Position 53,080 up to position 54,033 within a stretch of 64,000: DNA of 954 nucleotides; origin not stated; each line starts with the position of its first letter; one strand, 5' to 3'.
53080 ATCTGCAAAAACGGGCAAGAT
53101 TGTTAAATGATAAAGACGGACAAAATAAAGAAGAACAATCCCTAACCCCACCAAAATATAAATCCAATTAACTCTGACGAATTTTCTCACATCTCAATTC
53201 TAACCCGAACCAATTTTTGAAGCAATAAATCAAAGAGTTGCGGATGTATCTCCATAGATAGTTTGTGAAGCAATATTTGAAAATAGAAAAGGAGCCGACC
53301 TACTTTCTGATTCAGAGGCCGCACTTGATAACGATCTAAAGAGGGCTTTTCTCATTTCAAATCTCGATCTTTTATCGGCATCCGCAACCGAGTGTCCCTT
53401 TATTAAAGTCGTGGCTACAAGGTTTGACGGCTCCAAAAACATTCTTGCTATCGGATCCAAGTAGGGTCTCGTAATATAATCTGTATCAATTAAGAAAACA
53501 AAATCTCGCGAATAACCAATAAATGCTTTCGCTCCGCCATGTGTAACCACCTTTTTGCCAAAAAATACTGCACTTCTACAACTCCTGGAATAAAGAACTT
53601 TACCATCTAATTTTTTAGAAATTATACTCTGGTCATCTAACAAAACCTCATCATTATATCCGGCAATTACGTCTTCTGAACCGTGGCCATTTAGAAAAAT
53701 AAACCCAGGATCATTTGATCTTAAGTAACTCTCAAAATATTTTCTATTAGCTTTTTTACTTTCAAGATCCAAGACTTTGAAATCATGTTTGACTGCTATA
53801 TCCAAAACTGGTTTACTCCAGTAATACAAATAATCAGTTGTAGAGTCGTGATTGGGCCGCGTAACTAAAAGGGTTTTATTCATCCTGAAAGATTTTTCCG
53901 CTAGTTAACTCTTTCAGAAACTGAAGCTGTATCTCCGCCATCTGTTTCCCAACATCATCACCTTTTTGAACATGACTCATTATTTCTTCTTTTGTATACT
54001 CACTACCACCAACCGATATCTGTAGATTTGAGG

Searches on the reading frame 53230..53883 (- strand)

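Call 35: search_protein_families(library=pfam, proteins=[window:53230-53883:-], max_evalue=0.001)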
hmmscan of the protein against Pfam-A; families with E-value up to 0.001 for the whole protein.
window:53230-53883:- (217 aa): 0 families

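Call 66: search_protein_families(library=pfam, proteins=[window:53230-53883:-], max_evalue=1)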
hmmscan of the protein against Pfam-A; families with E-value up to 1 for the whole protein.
window:53230-53883:- (217 aa): 1 family
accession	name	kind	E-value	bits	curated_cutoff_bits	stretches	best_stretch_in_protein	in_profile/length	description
PF01364.23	Peptidase_C25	-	0.044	13.4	23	1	57-128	228-307/374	Peptidase family C25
